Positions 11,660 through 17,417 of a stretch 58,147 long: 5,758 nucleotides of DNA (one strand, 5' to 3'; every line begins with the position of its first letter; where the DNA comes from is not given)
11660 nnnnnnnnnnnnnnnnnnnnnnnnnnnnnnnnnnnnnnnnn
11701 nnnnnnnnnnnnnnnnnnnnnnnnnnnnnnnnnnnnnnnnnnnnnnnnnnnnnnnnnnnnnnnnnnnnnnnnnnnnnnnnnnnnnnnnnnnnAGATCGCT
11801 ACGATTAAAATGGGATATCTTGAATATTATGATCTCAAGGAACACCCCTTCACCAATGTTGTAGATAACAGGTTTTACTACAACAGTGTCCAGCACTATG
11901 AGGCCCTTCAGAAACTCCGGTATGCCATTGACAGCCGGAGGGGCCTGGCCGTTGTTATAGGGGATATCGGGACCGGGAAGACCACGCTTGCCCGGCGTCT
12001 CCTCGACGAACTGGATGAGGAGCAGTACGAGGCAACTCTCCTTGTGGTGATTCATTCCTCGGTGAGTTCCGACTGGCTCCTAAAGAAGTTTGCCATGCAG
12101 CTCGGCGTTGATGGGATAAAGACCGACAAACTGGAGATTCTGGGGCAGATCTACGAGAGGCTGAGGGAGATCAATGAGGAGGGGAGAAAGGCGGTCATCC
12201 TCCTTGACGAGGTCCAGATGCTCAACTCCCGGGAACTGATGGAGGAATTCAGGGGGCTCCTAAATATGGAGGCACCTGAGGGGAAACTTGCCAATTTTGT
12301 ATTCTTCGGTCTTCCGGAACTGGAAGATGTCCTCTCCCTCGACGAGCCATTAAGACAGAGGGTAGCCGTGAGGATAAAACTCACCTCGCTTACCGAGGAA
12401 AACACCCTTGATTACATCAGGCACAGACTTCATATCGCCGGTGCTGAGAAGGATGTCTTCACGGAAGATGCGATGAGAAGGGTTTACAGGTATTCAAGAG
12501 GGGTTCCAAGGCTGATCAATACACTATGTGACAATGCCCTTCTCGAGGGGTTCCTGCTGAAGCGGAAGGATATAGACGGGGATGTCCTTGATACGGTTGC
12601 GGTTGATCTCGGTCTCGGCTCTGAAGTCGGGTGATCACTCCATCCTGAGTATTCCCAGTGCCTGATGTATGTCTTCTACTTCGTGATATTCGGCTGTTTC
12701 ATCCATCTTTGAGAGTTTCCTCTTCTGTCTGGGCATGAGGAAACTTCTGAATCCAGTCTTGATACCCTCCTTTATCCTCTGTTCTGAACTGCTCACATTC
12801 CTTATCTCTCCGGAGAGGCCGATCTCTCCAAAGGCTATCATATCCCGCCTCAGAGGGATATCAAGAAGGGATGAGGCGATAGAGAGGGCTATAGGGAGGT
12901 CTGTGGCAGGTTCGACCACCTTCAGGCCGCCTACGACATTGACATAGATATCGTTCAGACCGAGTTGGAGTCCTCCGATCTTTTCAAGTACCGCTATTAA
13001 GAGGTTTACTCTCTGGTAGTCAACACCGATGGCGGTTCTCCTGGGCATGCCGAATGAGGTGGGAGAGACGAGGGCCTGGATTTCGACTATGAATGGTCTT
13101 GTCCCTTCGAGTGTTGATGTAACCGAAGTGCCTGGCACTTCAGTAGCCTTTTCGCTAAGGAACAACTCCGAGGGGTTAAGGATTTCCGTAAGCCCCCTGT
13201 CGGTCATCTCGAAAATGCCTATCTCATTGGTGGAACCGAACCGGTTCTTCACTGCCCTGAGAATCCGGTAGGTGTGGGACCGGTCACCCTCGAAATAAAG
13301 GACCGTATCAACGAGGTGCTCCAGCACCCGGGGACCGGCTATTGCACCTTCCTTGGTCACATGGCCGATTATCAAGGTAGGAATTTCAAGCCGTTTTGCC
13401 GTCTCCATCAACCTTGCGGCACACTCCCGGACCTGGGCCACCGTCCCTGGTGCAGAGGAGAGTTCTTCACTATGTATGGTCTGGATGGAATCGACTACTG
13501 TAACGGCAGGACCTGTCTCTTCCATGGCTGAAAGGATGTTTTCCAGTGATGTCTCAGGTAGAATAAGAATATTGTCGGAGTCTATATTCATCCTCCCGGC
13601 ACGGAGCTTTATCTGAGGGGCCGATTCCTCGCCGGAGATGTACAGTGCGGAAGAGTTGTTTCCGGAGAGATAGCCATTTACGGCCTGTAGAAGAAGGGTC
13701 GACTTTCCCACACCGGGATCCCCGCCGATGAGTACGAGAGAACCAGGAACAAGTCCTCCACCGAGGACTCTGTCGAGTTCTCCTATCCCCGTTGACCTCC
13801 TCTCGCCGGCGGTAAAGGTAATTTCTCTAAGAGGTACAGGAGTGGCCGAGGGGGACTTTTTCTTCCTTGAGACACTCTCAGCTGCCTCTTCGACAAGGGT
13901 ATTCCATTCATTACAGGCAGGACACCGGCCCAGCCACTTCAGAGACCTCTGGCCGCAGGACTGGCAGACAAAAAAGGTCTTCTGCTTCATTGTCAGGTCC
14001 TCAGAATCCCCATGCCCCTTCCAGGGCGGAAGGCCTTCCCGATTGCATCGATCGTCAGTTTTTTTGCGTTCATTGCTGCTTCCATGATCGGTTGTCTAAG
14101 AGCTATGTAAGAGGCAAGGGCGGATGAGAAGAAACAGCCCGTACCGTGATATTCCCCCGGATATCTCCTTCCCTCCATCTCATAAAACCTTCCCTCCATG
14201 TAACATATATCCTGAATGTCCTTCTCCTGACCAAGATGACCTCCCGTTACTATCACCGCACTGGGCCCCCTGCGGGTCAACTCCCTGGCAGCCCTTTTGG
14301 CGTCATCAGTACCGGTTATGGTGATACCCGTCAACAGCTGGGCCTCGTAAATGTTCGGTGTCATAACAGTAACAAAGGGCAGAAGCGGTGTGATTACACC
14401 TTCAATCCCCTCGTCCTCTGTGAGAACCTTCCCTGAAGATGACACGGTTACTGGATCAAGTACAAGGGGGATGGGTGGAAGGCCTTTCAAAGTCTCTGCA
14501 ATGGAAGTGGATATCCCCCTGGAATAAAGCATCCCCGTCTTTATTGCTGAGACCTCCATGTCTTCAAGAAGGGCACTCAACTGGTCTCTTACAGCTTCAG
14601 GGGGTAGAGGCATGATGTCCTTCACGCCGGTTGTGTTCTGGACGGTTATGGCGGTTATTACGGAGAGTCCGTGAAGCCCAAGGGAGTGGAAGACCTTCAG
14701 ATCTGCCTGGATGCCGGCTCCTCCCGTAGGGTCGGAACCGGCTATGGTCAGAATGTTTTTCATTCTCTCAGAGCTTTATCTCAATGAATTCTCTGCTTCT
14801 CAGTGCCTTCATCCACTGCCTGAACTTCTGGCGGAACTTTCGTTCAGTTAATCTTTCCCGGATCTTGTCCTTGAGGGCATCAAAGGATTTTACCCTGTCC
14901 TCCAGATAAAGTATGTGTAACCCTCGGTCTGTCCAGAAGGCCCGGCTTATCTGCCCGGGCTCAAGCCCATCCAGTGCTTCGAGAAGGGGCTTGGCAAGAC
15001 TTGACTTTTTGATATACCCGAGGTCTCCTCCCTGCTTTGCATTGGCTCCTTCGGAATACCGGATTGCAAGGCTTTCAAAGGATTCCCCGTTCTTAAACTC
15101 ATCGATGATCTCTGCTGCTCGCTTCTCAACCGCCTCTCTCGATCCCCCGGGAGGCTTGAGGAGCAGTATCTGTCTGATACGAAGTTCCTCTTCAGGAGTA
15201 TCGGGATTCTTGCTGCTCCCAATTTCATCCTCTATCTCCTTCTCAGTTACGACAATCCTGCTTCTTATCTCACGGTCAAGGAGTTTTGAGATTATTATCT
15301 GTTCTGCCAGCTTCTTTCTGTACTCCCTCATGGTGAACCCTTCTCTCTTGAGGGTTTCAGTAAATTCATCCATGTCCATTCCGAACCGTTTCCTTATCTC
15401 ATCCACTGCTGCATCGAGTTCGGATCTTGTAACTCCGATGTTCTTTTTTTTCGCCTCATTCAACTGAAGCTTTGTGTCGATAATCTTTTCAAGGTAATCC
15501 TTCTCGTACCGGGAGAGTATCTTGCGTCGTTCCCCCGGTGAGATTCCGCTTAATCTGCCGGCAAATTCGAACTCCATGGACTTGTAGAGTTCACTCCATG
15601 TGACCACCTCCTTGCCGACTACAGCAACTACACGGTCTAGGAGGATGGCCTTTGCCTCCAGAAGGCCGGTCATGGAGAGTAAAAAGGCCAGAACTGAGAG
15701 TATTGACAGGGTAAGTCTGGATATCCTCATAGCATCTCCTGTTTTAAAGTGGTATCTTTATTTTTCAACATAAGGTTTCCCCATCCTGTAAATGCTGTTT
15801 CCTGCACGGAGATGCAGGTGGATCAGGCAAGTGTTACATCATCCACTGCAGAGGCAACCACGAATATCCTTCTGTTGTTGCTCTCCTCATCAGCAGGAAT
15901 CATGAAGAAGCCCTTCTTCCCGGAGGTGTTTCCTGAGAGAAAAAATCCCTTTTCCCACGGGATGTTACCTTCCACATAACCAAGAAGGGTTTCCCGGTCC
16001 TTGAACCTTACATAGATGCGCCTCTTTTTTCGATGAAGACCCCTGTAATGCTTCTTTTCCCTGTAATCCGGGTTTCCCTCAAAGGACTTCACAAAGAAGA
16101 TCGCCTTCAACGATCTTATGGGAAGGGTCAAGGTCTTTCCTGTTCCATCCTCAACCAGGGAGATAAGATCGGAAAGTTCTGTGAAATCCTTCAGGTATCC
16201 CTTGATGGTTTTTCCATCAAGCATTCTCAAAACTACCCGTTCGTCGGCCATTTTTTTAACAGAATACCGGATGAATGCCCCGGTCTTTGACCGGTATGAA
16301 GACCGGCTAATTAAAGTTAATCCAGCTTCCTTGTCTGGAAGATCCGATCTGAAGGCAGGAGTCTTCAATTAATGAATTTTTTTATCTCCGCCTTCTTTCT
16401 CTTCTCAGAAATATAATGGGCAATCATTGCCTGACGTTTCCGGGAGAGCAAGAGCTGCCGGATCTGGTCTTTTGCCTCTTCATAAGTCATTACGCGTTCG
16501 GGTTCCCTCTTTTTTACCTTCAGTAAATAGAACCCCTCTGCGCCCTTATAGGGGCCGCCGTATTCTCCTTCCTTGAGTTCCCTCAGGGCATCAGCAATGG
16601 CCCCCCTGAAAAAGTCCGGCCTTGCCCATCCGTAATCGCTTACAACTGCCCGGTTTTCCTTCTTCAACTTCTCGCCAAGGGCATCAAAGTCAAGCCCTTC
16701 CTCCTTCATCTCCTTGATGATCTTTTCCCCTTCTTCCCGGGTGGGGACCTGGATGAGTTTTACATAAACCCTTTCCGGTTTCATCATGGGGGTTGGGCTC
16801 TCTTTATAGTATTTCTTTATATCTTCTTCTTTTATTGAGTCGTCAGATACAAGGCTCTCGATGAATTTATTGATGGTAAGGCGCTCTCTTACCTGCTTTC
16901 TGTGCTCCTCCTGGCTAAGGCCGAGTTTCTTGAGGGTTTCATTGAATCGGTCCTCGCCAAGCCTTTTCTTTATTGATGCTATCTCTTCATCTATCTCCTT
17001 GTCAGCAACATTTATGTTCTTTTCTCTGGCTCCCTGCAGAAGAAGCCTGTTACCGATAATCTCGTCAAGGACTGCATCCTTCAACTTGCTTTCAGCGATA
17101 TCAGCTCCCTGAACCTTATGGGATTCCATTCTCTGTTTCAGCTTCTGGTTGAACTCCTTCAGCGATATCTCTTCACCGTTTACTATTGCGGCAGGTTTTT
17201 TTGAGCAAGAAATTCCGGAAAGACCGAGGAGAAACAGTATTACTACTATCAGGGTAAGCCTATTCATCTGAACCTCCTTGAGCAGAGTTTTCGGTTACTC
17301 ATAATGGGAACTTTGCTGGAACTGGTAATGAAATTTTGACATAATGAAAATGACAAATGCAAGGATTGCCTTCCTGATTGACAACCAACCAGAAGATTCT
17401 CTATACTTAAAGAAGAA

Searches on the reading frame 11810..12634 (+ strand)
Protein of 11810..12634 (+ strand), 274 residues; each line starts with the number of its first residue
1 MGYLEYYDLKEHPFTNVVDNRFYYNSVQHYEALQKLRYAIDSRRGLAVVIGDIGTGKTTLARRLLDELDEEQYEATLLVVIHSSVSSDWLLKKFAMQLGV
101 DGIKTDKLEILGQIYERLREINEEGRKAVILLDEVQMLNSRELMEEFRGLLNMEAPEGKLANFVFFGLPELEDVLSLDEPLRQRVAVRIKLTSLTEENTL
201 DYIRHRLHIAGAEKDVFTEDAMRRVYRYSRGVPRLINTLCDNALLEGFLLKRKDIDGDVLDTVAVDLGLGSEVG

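Call 37: search_protein_families(library=pfam, proteins=[window:11810-12634:+], max_evalue=0.00001)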
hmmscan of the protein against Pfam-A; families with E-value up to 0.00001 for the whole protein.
window:11810-12634:+ (274 aa): 6 families
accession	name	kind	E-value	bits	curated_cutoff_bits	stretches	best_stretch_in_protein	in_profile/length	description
PF13401.12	AAA_22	-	3.6e-23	82.7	27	1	42-175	3-130/130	AAA domain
PF00004.35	AAA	-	1.4e-07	32.5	21.2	1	49-191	3-129/131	ATPase family associated with various cellular activities (AAA)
PF01637.24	ATPase_2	-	1.5e-07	31.9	33.2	1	32-154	7-142/225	ATPase domain predominantly from Archaea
PF07728.20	AAA_5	-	1e-06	29.3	22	1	48-152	3-91/139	AAA domain (dynein-related subfamily)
PF13191.12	AAA_16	-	1.4e-06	29.4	32.6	1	32-152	11-157/167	AAA ATPase domain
PF00931.28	NB-ARC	-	7.9e-06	25.7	23.5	0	46-135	20-109/248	NB-ARC domain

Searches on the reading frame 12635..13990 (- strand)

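Call 38: search_protein_families(library=pfam, proteins=[window:12635-13990:-], max_evalue=0.00001)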
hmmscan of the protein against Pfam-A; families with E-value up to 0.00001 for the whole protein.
window:12635-13990:- (451 aa): 5 families
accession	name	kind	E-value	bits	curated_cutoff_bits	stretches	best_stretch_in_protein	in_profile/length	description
PF06745.19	ATPase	-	2e-18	67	26.6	2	66-140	2-76/231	KaiC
PF18073.7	Zn_ribbon_LapB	-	1.1e-12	47.9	25.7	1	7-34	1-28/28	Rubredoxin metal binding domain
PF13481.12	AAA_25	-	2.4e-11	44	27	1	71-216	21-195/195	AAA domain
PF13541.12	ChlI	-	2.8e-10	40.6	27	1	326-422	27-120/121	Subunit ChlI of Mg-chelatase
PF03796.21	DnaB_C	-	3.1e-08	33.8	27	0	66-139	3-77/255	DnaB-like helicase C terminal domain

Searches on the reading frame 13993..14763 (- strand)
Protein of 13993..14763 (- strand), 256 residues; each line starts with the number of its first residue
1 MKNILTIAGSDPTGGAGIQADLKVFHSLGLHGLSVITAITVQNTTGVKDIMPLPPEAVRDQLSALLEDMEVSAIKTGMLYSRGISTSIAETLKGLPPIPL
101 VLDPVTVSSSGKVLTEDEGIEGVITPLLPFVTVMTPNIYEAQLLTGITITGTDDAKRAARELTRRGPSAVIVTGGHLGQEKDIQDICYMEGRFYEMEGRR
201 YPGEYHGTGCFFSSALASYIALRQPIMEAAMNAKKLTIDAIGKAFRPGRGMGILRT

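Call 38: search_protein_families(library=pfam, proteins=[window:13993-14763:-], max_evalue=0.00001)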
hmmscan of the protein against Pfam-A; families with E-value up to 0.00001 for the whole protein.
window:13993-14763:- (256 aa): 2 families
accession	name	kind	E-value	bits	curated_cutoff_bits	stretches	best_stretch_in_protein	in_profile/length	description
PF08543.17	Phos_pyr_kin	-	1.2e-79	267.6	27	1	11-253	1-244/246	Phosphomethylpyrimidine kinase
PF00294.29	PfkB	-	2.3e-06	27.6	25.8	1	120-177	173-230/302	pfkB family carbohydrate kinase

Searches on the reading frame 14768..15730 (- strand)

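Call 38: search_protein_families(library=pfam, proteins=[window:14768-15730:-], max_evalue=0.00001)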
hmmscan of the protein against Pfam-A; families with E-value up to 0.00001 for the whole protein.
window:14768-15730:- (320 aa): 5 families
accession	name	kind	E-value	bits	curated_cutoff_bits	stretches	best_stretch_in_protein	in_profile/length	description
PF00639.27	Rotamase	-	4.7e-18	66.4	21.7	1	191-278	4-97/97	PPIC-type PPIASE domain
PF09312.16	SurA_N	-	3.8e-16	59.7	30.8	1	31-150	1-117/118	SurA N-terminal domain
PF13616.12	Rotamase_3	-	1e-14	55.5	22.5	1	180-276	13-112/116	PPIC-type PPIASE domain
PF13624.11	SurA_N_3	-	4.2e-13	49.9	27.2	1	13-150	22-161/162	SurA-like N-terminal domain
PF13145.12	Rotamase_2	-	4.2e-06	28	27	0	202-285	32-118/121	PPIC-type PPIASE domain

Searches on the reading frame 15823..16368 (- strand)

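Call 38: search_protein_families(library=pfam, proteins=[window:15823-16368:-], max_evalue=0.00001)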
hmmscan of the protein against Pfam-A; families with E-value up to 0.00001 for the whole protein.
window:15823-16368:- (181 aa): 1 family
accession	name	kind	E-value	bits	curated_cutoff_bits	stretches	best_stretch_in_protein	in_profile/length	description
PF22478.1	DUF6982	-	1.2e-29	103.5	24.5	1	42-179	2-131/134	Family of unknown function (DUF6982)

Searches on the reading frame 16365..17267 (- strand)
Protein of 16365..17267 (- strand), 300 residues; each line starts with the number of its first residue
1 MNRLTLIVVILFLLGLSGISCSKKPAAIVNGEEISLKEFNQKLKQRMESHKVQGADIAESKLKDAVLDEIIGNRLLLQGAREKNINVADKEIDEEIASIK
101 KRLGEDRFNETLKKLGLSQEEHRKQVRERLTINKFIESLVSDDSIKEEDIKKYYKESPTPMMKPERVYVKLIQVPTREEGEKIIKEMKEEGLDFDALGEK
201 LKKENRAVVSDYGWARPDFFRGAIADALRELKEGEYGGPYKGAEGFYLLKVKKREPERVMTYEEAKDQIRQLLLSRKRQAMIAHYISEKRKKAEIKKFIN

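Call 38: search_protein_families(library=pfam, proteins=[window:16365-17267:-], max_evalue=0.00001)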
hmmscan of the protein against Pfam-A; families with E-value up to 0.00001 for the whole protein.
window:16365-17267:- (300 aa): 4 families
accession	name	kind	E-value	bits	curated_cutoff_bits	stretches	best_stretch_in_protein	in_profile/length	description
PF13624.11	SurA_N_3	-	1.6e-22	80.5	27.2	1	5-135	19-161/162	SurA-like N-terminal domain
PF13145.12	Rotamase_2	-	7.7e-19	69.1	27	1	146-267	2-121/121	PPIC-type PPIASE domain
PF13623.11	SurA_N_2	-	4.5e-14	53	28.5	1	9-101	21-124/145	SurA-like N-terminal domain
PF09312.16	SurA_N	-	6e-10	39.8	30.8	1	26-134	5-116/118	SurA N-terminal domain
